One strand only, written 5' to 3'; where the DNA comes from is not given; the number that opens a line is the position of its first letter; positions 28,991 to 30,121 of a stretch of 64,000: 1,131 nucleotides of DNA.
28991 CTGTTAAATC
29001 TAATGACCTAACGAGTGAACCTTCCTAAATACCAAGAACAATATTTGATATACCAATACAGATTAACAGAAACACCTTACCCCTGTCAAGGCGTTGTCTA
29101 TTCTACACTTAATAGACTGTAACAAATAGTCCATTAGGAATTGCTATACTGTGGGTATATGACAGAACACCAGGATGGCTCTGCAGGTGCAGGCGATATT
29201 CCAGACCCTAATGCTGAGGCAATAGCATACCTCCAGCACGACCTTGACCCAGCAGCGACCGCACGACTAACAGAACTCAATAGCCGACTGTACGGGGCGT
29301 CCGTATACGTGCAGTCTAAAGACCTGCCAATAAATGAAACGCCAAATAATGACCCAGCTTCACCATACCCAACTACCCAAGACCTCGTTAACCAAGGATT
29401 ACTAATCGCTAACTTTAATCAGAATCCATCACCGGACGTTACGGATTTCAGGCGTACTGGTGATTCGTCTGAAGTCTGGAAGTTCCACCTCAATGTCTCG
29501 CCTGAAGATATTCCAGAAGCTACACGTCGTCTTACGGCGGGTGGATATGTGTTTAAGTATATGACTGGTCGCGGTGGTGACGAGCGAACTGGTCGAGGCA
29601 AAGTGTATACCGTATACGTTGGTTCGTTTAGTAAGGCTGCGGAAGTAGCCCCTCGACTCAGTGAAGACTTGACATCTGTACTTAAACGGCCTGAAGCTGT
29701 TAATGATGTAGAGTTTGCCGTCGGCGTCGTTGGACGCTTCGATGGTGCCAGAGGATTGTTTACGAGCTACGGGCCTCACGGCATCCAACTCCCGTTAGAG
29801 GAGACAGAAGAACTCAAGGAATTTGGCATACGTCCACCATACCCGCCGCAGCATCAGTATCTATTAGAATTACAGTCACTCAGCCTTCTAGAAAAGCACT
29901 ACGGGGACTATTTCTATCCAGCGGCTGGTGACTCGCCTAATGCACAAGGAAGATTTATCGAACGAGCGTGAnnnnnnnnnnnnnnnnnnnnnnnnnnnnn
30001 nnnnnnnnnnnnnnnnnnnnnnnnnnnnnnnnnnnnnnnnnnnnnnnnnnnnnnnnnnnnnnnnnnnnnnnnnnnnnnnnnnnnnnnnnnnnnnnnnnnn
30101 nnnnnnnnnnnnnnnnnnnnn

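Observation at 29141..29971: Orphan ORF with the complete OspF/SpvC-type phosphothreonine-lyase catalytic signature, inside the S10 operon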

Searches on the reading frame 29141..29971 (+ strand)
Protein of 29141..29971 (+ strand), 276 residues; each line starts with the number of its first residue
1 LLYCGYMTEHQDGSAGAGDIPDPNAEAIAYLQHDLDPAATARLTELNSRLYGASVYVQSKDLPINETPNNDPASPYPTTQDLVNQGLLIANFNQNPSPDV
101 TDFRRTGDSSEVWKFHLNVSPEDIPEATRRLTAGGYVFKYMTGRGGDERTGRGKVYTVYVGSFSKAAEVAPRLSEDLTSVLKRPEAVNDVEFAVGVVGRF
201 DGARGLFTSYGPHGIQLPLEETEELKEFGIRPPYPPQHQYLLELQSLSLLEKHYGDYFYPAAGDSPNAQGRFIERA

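Call 3: search_protein_families(library=pfam, proteins=[window:29141-29971:+], max_evalue=10)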
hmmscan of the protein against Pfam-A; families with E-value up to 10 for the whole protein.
window:29141-29971:+ (276 aa): 0 families

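Call 4: search_solved_structures(query=window:29141-29971:+, max_evalue=10, show_alignments=3)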
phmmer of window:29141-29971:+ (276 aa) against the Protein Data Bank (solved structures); distinct sequences matched with E-value up to 10: 5.
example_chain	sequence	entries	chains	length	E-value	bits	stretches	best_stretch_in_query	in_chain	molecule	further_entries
1b26_A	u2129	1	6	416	0.92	12.2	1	155-210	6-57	GLUTAMATE DEHYDROGENASE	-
1b3b_A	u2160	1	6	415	0.96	12.1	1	155-210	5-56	PROTEIN (GLUTAMATE DEHYDROGENASE)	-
2tmg_A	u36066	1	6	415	1.1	12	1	155-210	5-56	PROTEIN (GLUTAMATE DEHYDROGENASE)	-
3vnk_A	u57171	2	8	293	1.9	11.1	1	95-162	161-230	Xylose isomerase domain protein TIM barrel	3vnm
3vni_A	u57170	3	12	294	1.9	11.1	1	95-162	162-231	Xylose isomerase domain protein TIM barrel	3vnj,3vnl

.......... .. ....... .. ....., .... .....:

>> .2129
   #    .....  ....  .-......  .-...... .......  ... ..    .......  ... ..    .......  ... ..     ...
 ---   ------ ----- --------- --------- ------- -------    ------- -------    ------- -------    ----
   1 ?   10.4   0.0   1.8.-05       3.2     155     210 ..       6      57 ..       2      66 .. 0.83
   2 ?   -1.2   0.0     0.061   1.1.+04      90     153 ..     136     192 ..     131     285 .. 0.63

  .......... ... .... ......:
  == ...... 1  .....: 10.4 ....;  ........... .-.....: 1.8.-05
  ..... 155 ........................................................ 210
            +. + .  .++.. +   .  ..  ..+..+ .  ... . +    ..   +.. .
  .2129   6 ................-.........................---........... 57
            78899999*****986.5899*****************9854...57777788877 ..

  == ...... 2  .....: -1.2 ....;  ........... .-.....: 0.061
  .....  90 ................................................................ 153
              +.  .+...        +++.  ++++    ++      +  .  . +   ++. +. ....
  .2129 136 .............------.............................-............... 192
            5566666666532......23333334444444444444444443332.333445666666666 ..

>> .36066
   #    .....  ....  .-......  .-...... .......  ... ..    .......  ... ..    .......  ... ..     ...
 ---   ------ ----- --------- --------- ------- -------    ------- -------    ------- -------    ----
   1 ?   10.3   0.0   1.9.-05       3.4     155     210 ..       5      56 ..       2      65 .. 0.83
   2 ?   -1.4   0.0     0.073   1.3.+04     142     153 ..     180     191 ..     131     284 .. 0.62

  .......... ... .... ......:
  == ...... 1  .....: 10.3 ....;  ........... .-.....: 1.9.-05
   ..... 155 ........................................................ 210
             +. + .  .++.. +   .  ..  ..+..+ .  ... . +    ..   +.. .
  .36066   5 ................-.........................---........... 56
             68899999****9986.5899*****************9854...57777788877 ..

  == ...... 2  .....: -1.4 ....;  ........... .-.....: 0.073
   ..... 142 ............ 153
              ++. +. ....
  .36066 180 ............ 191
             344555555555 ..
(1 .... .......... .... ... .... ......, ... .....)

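Call 5: search_protein_families(library=ncbifam, proteins=[window:29141-29971:+], max_evalue=10)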
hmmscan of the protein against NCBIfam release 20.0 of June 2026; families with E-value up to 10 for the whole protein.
window:29141-29971:+ (276 aa): 0 families

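Call 6: find_homologous_proteins(query=window:29141-29971:+, max_evalue=0.001)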
Query window:29141-29971:+ (276 aa): 1 proteins with E <= 0.001 among 2530 candidates.
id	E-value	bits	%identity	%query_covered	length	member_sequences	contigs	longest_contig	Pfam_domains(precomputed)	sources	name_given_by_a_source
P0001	2.1e-179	613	100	98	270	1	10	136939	-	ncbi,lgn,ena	-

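Call 9: find_encoding_contigs(protein=P0001, flank=10000, max_places=10)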
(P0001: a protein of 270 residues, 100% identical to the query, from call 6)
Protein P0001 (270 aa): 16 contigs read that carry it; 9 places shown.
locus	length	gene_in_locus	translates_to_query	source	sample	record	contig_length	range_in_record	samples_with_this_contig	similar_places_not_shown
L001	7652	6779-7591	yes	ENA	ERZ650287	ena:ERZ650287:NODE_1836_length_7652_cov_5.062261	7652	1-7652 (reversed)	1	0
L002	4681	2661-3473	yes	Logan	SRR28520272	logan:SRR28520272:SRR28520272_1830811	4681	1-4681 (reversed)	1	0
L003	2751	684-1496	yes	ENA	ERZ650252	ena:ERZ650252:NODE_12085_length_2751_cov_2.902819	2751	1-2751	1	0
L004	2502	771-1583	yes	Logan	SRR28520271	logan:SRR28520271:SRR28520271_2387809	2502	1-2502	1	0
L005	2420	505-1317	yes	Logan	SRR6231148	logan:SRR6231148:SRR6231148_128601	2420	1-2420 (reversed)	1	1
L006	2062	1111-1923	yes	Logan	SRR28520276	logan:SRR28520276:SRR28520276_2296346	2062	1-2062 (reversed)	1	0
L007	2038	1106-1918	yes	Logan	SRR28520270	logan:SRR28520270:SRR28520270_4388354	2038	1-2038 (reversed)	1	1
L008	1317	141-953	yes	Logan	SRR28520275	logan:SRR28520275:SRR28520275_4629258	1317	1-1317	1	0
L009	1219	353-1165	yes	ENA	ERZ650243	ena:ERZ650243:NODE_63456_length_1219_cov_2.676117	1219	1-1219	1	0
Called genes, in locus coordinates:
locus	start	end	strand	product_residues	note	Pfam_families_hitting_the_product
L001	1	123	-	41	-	?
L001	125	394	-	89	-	PF00253:Ribosomal_S14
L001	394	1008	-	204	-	PF00281:Ribosomal_L5, PF00673:Ribosomal_L5_C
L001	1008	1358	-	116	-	PF00467:KOW, PF17136:ribosomal_L24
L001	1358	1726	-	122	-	PF00238:Ribosomal_L14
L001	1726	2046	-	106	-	PF00366:Ribosomal_S17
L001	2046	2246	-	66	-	PF00831:Ribosomal_L29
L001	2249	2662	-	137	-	PF00252:Ribosomal_L16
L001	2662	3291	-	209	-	PF07650:KH_2, PF00189:Ribosomal_S3_C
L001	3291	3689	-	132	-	PF00237:Ribosomal_L22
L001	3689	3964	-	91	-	PF00203:Ribosomal_S19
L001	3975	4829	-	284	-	PF00181:Ribosomal_L2_N, PF03947:Ribosomal_L2_C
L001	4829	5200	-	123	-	PF00276:Ribosomal_L23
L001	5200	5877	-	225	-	PF00573:Ribosomal_L4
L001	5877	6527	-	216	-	PF00297:Ribosomal_L3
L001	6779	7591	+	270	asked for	-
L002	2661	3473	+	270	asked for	-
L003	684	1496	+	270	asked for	-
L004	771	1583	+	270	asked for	-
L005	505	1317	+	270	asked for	-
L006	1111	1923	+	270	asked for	-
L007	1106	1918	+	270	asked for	-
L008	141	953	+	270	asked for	-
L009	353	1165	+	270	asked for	-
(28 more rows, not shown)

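Call 13: search_protein_representatives(protein=window:29141-29971:+)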
Query: 276 residues. Proteins with E-value up to 0.001 (for the whole library): 210; up to 1e-10: 94; up to 1e-30: 4. The best 150 are listed.
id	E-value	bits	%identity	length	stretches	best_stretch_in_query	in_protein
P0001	6.6e-180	612.9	100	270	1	7-276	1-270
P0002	1.1e-41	159.5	41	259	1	21-261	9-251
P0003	3.9e-37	144.6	38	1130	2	58-260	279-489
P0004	1.5e-34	136.2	35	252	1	17-261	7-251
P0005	1.1e-27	113.6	40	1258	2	111-214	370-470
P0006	1.9e-24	103.0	38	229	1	93-259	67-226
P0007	1.2e-23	100.4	42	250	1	92-258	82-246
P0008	3.7e-23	98.8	40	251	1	106-261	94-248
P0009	1.4e-22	96.9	40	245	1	94-260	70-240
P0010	4.9e-22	95.1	43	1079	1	93-231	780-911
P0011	1.1e-21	94.0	36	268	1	89-261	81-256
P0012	1.5e-21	93.6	44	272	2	101-224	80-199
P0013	1.5e-21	93.5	36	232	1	91-262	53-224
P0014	2.1e-21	93.0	35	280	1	67-260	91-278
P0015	2.7e-21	92.7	39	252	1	91-259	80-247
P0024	1.8e-18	83.4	36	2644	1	101-261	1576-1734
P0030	7.3e-17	78.1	39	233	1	94-226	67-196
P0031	1.1e-16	77.5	38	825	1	94-263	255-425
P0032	1.3e-16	77.3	38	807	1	112-260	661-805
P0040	1.3e-15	74.0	41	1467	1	112-262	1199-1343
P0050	1.4e-14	70.7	37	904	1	111-261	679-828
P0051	1.7e-14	70.3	38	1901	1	112-263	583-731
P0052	2.7e-14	69.7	41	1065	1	102-259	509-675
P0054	4.1e-14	69.1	38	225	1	108-261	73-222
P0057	6.8e-14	68.4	37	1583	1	111-261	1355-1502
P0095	1.1e-10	57.8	39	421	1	109-204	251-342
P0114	2.0e-09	53.8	31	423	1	60-213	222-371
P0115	2.4e-09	53.5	41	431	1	112-220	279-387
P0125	1.1e-08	51.3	34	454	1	104-225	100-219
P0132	4.3e-08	49.4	36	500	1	99-265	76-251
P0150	3.8e-07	46.2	39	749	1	111-203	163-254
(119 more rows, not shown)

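Call 16: predict_structure(protein=window:29159-29971:+)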
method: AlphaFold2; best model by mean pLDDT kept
length: 270 residues; sequences in the alignment: 1
mean_pLDDT: 33.8   pTM: 0.25
mean pLDDT of the five models: 33.8, 30.9, 30.2, 29.1, 28.0
residues with pLDDT >= 90: 0; 70-90: 0; 50-70: 0; < 50: 270
segments of 3 or more residues with pLDDT < 50: 1-270
pLDDT, mean of each block of 10 residues (from residue 1): 36 30 27 37 31 31 39 39 26 26 33 41 40 36 35 35 35 30 28 28 30 37 37 33 39 40 36
secondary structure, 60 per line:
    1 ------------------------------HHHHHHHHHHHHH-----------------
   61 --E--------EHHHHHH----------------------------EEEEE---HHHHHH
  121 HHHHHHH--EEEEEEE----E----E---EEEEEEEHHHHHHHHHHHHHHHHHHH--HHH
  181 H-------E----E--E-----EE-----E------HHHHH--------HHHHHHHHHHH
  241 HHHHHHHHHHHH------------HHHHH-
elements in order: H31-43 H73-78 E107-111 H115-127 E130-136 E150-156 H157-175 H178-181 H217-221 H230-252 H265-269

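Call 17: search_protein_families(library=pfam, proteins=[P0003, P0005, P0010, P0031, P0032, P0040, P0050, P0052], max_evalue=0.01)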
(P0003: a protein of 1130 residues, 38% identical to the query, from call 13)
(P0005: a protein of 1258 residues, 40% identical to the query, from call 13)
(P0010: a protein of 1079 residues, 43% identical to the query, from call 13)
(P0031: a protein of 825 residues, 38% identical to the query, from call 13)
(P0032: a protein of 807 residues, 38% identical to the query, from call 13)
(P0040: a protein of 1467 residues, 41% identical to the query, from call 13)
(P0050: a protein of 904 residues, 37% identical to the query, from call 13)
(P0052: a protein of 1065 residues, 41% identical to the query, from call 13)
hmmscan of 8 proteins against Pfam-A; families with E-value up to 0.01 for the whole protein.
P0003 (1130 aa): 1 family
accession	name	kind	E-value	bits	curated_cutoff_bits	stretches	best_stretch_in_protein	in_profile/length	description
PF25816.1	RamC_N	-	6.7e-06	26.1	27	0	583-619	33-73/191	RamC, N-terminal domain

P0005 (1258 aa): 0 families

P0010 (1079 aa): 0 families

P0031 (825 aa): 0 families

P0032 (807 aa): 0 families

P0040 (1467 aa): 0 families

P0050 (904 aa): 0 families

P0052 (1065 aa): 0 families

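Call 18: search_solved_structures(query=A1, max_evalue=10, show_alignments=4)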
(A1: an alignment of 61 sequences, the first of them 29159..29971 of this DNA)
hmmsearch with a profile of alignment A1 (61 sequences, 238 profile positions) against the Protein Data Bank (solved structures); distinct sequences matched with E-value up to 10: 6.
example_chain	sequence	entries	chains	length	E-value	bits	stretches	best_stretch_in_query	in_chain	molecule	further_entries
9wj0_A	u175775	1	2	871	0.16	14.9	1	63-118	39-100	Protein kinase domain-containing protein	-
9wop_A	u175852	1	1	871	0.16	14.9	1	63-118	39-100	Protein kinase domain-containing protein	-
8sam_A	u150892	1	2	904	0.33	13.9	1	70-183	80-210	Class III lanthipeptide, Class III lanthionine synthetase LanKC fusion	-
8sap_A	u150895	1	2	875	0.41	13.6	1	72-183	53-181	Class III lanthionine synthetase LanKC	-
8sao_B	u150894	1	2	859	0.5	13.3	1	73-183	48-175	Class III lanthionine synthetase LanKC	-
3ujz_A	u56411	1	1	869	0.92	12.4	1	164-226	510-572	Metalloprotease stcE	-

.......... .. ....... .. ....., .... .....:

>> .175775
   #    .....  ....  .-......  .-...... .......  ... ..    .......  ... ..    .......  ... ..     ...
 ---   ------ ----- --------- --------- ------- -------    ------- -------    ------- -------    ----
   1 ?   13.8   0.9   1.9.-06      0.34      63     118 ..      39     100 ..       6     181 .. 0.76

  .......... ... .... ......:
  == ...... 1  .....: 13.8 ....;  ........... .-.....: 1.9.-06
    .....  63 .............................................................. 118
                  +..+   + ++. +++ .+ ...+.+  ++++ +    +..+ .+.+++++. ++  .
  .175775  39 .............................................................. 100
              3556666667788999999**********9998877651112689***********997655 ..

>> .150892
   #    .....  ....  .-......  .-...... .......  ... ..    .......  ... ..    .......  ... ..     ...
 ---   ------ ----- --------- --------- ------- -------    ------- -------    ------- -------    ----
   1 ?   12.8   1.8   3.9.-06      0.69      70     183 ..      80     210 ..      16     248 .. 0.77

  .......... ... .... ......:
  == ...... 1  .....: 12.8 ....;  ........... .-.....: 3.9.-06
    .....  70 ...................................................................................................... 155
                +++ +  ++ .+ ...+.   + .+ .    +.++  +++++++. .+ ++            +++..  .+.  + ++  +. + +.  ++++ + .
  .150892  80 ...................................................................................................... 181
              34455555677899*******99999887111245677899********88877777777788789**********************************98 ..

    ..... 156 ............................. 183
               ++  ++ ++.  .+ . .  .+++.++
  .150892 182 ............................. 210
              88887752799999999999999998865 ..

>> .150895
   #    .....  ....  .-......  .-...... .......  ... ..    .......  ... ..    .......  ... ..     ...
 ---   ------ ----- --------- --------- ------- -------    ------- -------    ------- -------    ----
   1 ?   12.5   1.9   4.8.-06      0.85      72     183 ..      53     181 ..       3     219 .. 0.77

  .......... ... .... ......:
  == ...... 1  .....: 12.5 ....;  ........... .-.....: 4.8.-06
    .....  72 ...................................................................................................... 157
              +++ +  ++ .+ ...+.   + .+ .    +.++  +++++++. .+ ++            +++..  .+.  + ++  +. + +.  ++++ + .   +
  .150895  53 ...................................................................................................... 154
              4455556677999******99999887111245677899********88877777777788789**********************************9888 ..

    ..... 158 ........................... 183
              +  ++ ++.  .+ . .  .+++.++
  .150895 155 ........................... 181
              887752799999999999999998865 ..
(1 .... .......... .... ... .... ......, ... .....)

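Call 21: find_related_loci(query=A1, collection=genome_contigs, flank=8000)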
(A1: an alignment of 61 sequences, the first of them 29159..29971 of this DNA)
Query A1 (270 aa) in genome_contigs; peptide patterns used: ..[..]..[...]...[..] (x = any residue, [..] = any of these).
41 stretches matched a pattern; 27 encode a relative of the query (tblastn E <= 1e-3); 27 distinct loci.
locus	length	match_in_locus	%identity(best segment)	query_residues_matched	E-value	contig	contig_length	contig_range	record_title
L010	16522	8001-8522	37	88-253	6e-30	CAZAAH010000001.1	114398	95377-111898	MAG TPA_asm: uncultured Candidatus Saccharibacteria bacterium isolate SRP193066_co2_95 genome assembly, contig: NODE_31_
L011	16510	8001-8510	37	107-262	2e-24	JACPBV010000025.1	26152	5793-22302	MAG: Candidatus Woesearchaeota archaeon isolate NC_groundwater_266_Ag_S-0.2um_46_18 S5_GD2017_2_S2_scaffold_1728, whole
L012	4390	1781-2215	39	107-258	2e-24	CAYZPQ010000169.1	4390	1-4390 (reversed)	MAG TPA_asm: uncultured Planctomycetales bacterium isolate SRP219642_co4_193 genome assembly, contig: NODE_34825_length_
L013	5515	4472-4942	35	102-254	3e-22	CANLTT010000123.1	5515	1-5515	MAG: Candidatus Caenarcaniphilales bacterium isolate ZE-3nov15-198 genome assembly, contig: ZE-3nov15-C25245, whole geno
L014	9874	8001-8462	34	92-252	9e-22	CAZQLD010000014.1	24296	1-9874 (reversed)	MAG TPA_asm: Candidatus Woesearchaeota archaeon isolate binchicken_co89_543 genome assembly, contig: NODE_3367_length_24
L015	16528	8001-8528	33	83-253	2e-21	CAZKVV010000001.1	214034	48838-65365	MAG TPA_asm: uncultured Pseudomonadales bacterium isolate SRP286056_co2_531 genome assembly, contig: NODE_39_length_2140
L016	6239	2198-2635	36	107-253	3e-21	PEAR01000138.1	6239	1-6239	MAG: Candidatus Omnitrophota bacterium isolate Cal1bin1 scaffold403, whole genome shotgun sequence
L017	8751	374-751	37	84-209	4e-19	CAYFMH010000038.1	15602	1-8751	MAG TPA_asm: uncultured Candidatus Peribacteria bacterium isolate ERP019367_co2_130 genome assembly, contig: NODE_2511_l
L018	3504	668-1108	32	107-253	1e-18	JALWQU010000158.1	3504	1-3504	MAG: Candidatus Gracilibacteria bacterium isolate M2_metabat1_scaf2bin.085 M2_NODE_56779_length_3504_cov_2.871780, whole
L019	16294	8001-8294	44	108-200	9e-18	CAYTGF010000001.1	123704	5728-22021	MAG TPA_asm: uncultured Gammaproteobacteria bacterium isolate SRP342105_co1_166 genome assembly, contig: NODE_162_length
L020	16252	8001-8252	40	107-194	3e-17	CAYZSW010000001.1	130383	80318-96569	MAG TPA_asm: uncultured Candidatus Saccharibacteria bacterium isolate SRP241326_co2_22 genome assembly, contig: NODE_212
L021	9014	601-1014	33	107-253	2e-16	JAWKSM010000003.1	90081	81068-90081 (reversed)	MAG: Candidatus Paceibacterota bacterium isolate ABC1.149 ABC1.149.fa-3, whole genome shotgun sequence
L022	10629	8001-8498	32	89-259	9e-16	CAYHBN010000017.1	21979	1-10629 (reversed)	MAG TPA_asm: uncultured Candidatus Peribacteria bacterium isolate ERP119702_co1_136 genome assembly, contig: NODE_2533_l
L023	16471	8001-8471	29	107-252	1e-15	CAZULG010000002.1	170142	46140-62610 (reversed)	MAG TPA_asm: uncultured Methanosarcinales archaeon isolate SRP252850_co1_174 genome assembly, contig: NODE_33_length_170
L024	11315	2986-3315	34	107-214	1e-15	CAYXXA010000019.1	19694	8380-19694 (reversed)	MAG TPA_asm: uncultured Candidatus Peribacteria bacterium isolate SRP144503_co3_131 genome assembly, contig: NODE_480_le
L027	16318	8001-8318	33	90-201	1e-13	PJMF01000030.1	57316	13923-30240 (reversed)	MAG: Candidatus Paceibacterota bacterium isolate Amazon_FNV_2010_13_2_2 contig_75_7729189_length_57316_multi_5_in_1_out_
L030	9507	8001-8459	33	101-253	2e-12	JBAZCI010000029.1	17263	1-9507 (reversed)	MAG: Patescibacteria group bacterium isolate SO_2017_GW1_133 NODE_12441_length_17263_cov_1.570845_OW334_2017, whole geno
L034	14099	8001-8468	29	107-252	1e-10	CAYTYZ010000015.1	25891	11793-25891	MAG TPA_asm: uncultured Gammaproteobacteria bacterium isolate SRP170004_co1_231 genome assembly, contig: NODE_2812_lengt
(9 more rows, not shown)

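Call 28: predict_structure(alignment_id=A1)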
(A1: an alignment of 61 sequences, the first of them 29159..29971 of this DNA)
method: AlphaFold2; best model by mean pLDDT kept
length: 270 residues; sequences in the alignment: 61
mean_pLDDT: 89.5   pTM: 0.86
mean pLDDT of the five models: 89.5, 88.8, 88.6, 87.6, 87.3
residues with pLDDT >= 90: 208; 70-90: 28; 50-70: 31; < 50: 3
segments of 3 or more residues with pLDDT < 50: none
pLDDT, mean of each block of 10 residues (from residue 1): 55 83 94 94 96 97 88 93 77 95 95 97 95 80 77 97 97 97 97 97 95 97 95 97 97 80 55
secondary structure, 60 per line:
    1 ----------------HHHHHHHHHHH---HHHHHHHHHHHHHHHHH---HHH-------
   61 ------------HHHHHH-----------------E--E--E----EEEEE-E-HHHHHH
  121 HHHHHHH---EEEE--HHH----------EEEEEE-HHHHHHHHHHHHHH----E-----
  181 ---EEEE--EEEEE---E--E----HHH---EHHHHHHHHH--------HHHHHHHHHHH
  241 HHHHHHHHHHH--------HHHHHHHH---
elements in order: H17-27 H31-47 H73-78 E107-111 H115-127 E131-134 E150-155 H157-170 E184-187 E190-194 H213-221 H230-251 H260-267
